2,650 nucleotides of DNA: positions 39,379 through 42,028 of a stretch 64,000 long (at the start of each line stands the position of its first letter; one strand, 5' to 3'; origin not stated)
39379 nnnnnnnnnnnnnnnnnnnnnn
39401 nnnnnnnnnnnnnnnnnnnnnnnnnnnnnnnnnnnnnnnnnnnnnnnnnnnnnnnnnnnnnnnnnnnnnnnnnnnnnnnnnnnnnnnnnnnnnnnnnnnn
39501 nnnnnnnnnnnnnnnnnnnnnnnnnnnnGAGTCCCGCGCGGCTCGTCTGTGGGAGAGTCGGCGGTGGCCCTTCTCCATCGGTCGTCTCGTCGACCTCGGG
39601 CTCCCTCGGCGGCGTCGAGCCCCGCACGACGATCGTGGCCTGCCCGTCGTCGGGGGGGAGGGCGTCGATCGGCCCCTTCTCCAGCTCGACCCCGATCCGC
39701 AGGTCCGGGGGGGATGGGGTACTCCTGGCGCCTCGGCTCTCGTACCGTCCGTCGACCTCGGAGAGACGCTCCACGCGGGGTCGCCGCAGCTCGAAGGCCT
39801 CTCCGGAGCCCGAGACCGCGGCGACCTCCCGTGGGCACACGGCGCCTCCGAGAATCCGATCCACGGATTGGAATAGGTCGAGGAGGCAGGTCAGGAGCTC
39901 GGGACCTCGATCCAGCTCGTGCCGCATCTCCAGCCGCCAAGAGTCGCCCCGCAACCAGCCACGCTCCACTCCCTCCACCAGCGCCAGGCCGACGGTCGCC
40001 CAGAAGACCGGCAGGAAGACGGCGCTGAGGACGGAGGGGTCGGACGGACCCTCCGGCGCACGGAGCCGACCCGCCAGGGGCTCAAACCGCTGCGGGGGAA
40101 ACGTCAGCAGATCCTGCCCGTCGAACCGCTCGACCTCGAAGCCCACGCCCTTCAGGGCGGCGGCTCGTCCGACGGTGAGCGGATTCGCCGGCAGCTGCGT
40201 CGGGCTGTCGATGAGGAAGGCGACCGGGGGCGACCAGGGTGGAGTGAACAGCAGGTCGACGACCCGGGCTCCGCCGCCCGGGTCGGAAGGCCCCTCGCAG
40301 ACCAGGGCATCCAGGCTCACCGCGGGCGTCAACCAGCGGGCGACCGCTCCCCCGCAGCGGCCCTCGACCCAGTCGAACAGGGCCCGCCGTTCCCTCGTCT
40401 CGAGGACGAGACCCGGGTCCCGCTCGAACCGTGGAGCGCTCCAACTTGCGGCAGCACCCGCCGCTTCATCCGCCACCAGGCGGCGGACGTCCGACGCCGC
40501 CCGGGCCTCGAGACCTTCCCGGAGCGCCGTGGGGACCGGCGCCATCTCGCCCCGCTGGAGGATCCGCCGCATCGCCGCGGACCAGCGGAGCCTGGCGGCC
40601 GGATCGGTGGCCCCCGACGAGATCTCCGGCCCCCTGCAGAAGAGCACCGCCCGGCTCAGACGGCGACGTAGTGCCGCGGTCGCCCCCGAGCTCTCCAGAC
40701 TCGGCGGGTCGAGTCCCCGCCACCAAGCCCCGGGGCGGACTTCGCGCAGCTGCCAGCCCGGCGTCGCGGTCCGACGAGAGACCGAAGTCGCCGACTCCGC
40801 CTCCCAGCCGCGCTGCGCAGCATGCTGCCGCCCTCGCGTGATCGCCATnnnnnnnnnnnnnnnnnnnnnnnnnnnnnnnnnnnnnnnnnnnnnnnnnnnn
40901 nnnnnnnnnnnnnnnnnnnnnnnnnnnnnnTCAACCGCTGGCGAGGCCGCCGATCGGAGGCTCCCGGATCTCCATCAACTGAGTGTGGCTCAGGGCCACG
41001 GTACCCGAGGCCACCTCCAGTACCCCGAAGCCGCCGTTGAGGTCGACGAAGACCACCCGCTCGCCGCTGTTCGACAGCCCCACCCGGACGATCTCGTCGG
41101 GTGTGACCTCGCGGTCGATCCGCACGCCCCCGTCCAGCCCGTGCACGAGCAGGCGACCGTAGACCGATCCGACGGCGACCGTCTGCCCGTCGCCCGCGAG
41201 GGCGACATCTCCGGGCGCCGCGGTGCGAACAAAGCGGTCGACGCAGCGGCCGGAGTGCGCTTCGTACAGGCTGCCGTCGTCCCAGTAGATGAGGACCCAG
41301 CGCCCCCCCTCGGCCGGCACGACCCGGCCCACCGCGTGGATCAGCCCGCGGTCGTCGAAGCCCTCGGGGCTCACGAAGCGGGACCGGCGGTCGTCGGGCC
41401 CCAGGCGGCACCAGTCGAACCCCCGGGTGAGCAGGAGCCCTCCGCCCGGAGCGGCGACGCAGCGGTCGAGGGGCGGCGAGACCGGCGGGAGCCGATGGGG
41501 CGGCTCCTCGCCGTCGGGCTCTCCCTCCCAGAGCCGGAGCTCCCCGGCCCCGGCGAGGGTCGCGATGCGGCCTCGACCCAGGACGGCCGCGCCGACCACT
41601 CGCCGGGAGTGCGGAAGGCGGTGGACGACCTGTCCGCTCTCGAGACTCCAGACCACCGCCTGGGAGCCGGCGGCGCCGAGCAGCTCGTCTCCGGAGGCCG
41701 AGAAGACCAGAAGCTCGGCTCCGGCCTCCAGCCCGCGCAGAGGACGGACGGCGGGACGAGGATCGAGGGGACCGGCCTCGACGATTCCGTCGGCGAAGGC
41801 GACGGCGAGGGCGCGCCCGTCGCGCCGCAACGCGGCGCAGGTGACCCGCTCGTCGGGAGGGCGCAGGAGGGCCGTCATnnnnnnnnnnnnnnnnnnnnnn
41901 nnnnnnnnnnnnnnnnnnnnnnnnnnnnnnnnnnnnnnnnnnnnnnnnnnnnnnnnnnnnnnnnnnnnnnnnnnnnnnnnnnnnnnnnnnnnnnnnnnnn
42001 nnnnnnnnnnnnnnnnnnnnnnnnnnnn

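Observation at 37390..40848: RecQ-fold protein in which every catalytic helicase motif is substituted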

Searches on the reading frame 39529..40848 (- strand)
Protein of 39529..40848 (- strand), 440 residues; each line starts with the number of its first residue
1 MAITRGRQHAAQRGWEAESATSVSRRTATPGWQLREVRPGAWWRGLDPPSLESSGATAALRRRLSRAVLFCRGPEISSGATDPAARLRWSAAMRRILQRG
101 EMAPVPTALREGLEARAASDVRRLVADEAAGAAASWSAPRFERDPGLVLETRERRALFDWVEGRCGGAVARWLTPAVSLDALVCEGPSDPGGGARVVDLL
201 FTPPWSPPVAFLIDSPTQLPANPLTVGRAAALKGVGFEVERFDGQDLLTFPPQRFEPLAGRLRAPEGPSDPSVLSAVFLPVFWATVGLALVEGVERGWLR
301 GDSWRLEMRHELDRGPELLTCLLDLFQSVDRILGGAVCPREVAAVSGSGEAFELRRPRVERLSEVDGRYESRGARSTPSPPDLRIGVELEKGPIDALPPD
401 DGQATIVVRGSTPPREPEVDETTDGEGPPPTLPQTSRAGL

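Call 85: predict_structure(alignment_id=A8)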
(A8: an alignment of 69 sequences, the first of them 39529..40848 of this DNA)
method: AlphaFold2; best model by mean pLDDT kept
length: 440 residues; sequences in the alignment: 69
mean_pLDDT: 73.3   pTM: 0.71
mean pLDDT of the five models: 73.3, 72.9, 72.3, 71.4, 70.0
residues with pLDDT >= 90: 125; 70-90: 162; 50-70: 63; < 50: 90
segments of 3 or more residues with pLDDT < 50: 1-26, 103-120, 131-147, 414-440
pLDDT, mean of each block of 10 residues (from residue 1): 36 32 49 89 64 71 84 73 90 90 48 40 53 33 46 86 86 86 65 78 83 82 87 91 89 89 69 78 93 93 92 85 92 91 90 88 73 78 90 83 84 51 41 34
secondary structure, 60 per line:
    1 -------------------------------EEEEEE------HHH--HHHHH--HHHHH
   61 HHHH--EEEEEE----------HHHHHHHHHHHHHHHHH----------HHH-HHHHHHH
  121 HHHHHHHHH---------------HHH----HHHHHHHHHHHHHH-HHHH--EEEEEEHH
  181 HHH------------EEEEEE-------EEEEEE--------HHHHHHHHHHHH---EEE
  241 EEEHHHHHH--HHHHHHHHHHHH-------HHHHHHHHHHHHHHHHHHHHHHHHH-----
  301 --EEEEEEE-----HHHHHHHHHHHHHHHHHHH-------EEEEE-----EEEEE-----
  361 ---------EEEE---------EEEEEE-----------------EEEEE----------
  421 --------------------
elements in order: E32-37 H49-53 H56-64 E67-72 H83-99 H114-129 H152-165 H167-170 E173-178 H179-183 E196-201 E209-214 H223-234 E238-243 H244-249 H252-263 H271-295 E303-309 H315-333 E341-345 E351-355 E370-373 E383-388 E406-410

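Call 87: fold_search(model_id=the predicted structure, library=pdb)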
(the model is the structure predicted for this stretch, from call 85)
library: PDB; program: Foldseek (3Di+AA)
matches with E <= 10: 289; with E <= 0.001: 0
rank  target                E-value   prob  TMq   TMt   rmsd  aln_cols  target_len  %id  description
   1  3hrl                  5.1e-02  0.98  0.16  0.61   5.7       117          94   16  Crystal structure of a putative endonuclease-like protein (ngo0050) from neisseria gonorrhoeae (released 2009-06-30)
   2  1p74_B                2.8e-01  0.09  0.11  0.16  14.6       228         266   14  CRYSTAL STRUCTURE OF SHIKIMATE DEHYDROGENASE (AROE) FROM HAEMOPHILUS INFLUENZAE (released 2003-08-12)
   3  3uqd_C                5.6e-01  0.06  0.09  0.12  20.3       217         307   10  Crystal structure of the Phosphofructokinase-2 from Escherichia coli in complex with substrates and products (released 2012-11-28)
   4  4b4u_B                5.6e-01  0.06  0.12  0.16  17.9       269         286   12  Crystal structure of Acinetobacter baumannii N5, N10- methylenetetrahydrofolate dehydrogenase-cyclohydrolase (FolD) co (released 2012-08-22)
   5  2bht_C                5.9e-01  0.07  0.10  0.13  12.8       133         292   14  Crystal structure of O-acetylserine sulfhydrylase B (released 2005-06-22)
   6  6v6y                  6.6e-01  0.06  0.10  0.14  15.7       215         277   15  Crystal Structure of T. thermophilus methylenetetrahydrofolate dehydrogenase (MTHFD) (released 2020-05-27)
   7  5nhs_B                7.0e-01  0.04  0.11  0.15  17.5       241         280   13  The crystal structure of Xanthomonas albilineans N5, N10-methylenetetrahydrofolate dehydrogenase-cyclohydrolase (FolD) (released 2018-05-16)
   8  1lij                  7.5e-01  0.06  0.09  0.12  18.5       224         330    7  STRUCTURE OF T. GONDII ADENOSINE KINASE BOUND TO PRODRUG 2 7-IODOTUBERCIDIN AND AMP-PCP (released 2002-05-15)
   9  4rib_B                7.5e-01  0.06  0.11  0.08  22.9       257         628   13  FAN1 Nuclease bound to 5' phosphorylated p(dT) single flap DNA (released 2014-12-03)
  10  3hgv_B                7.5e-01  0.03  0.08  0.10  22.1       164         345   12  Structure of Phenazine Antibiotic Biosynthesis Protein (released 2010-04-28)
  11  2bht_A                7.9e-01  0.06  0.10  0.13  12.4       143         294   14  Crystal structure of O-acetylserine sulfhydrylase B (released 2005-06-22)
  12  7kl7_A                8.9e-01  0.05  0.09  0.17  12.9       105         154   10  Helicobacter pylori Xanthine-Guanine-Hypoxanthine Phosphoribosyltransferase (released 2021-05-05)
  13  4qbl_D                9.4e-01  0.47  0.17  0.50   5.5       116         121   14  VRR_NUC domain protein (released 2014-09-10)
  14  4ric_A                9.4e-01  0.10  0.12  0.09  17.7       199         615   14  FAN1 Nuclease bound to 5' hydroxyl (dT-dT) single flap DNA (released 2014-12-03)
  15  1lii                  1.0e+00  0.05  0.09  0.12  18.7       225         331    6  STRUCTURE OF T. GONDII ADENOSINE KINASE BOUND TO ADENOSINE 2 AND AMP-PCP (released 2002-05-15)
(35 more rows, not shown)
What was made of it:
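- On DUF559 / Vsr-like PD-(D/E)XK endonuclease: 3hrl is the top hit, probability 0.98, TM 0.61 (call 87).
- Closest known: Vsr/DUF559 endonuclease-like proteins. Same: Fold of aa ~150-262 (probability 0.98, TM 0.61, call 87) and the alpha-beta-beta-beta-alpha-beta element order (call 85).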

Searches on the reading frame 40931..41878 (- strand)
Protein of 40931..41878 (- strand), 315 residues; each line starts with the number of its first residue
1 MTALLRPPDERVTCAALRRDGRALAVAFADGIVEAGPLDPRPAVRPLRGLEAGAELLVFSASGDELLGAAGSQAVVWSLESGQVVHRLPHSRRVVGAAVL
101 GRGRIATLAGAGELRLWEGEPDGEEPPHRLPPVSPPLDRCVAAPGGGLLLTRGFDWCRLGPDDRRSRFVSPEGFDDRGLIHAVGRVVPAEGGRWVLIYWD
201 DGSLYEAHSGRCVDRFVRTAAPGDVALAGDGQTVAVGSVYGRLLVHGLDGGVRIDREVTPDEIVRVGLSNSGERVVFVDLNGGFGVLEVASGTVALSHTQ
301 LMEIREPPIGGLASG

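Call 9: search_protein_families(library=pfam, proteins=[window:40931-41836:-], max_evalue=0.01)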
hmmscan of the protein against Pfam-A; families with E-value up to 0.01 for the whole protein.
window:40931-41836:- (301 aa): 2 families
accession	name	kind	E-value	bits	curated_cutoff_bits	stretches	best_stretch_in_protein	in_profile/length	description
PF25174.1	Beta-prop_THOC3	-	0.00012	21.7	305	0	3-80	179-257/272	THOC3 beta-propeller domain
PF25173.1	Beta-prop_WDR3_1st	-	0.0065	16.6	154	0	4-89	38-125/184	WDR3 first beta-propeller domain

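Call 18: search_protein_families(library=padloc, proteins=[window:40931-41836:-], max_evalue=0.01)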
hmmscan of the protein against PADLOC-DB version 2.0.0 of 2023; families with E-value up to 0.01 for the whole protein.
window:40931-41836:- (301 aa): 0 families

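Call 44: search_protein_families(library=ncbifam, proteins=[window:40931-41878:-], max_evalue=0.001)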
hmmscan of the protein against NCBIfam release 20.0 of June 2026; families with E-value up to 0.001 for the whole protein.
window:40931-41878:- (315 aa): 0 families
